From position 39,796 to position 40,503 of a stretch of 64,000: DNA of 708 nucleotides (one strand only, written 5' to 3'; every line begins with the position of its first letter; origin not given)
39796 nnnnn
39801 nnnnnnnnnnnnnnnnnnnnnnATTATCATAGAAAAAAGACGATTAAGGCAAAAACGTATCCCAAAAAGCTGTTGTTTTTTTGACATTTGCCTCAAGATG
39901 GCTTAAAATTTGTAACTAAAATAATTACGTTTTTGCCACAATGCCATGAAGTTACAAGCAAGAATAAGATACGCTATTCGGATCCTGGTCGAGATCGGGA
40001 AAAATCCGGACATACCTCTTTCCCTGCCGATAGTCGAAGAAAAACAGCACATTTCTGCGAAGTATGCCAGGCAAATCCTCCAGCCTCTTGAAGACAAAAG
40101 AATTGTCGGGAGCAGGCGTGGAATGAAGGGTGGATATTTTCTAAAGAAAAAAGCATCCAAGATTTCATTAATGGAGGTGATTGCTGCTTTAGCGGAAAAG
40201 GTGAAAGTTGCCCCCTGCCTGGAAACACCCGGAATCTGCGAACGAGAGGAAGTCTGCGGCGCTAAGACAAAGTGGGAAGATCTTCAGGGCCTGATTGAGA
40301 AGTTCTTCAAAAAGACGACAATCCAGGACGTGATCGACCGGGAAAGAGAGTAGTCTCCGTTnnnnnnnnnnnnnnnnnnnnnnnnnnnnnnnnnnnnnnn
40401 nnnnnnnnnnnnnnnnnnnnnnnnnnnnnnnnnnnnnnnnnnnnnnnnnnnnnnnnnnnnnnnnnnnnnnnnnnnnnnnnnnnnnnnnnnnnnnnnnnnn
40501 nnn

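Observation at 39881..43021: Rrf2-controlled desulfurase / small membrane protein / PP-loop ATPase cassette: candidate uncharacterised thiolation module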

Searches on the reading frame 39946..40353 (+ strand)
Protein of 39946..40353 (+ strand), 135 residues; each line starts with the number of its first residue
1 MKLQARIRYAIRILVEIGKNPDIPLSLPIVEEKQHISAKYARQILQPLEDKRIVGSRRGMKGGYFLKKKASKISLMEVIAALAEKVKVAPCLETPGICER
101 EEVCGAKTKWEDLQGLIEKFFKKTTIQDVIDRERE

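Call 3: search_protein_families(library=pfam, proteins=[window:39946-40353:+], max_evalue=1)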
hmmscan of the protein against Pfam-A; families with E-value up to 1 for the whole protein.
window:39946-40353:+ (135 aa): 1 family
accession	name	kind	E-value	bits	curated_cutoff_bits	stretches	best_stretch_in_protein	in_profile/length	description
PF02082.26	Rrf2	-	6.3e-29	101.2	30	1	4-131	2-131/132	Iron-dependent Transcriptional regulator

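Call 4: search_protein_families(library=ncbifam, proteins=[window:39946-40353:+], max_evalue=1)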
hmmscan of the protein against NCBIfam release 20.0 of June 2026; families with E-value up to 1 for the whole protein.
window:39946-40353:+ (135 aa): 8 families
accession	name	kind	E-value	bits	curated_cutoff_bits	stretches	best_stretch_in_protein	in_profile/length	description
TIGR00738.1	rrf2_super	superfamily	4.8e-32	110.6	73.3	1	1-130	1-131/132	Rrf2 family transcriptional regulator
TIGR02010.1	IscR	equivalog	2.4e-25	88.9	207.55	1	1-134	1-134/135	Fe-S cluster assembly transcriptional regulator IscR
TIGR02944.1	suf_reg_Xantho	equivalog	9.8e-20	71.3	110.65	1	7-129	8-130/130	SUF system Fe-S cluster assembly regulator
NF008110.0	PRK10857.1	equivalog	8.8e-19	67.9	275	1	1-131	1-131/164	Fe-S cluster assembly transcriptional regulator IscR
NF047409.1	Cys_reg_CymR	equivalog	3.4e-18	66.1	195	1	1-133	1-127/139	cysteine metabolism transcriptional regulator CymR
NF008886.0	PRK11920.1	equivalog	1.5e-13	50.7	193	1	1-131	1-132/153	iron-responsive transcriptional regulator RirA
NF008240.0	PRK11014.1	equivalog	3.2e-06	27.2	182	1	1-133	1-131/141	nitric oxide-sensing transcriptional repressor NsrR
NF041852.1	trans_reg_HypR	equivalog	2.4e-05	24.4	180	1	32-131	30-134/139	redox-sensitive transcriptional regulator HypR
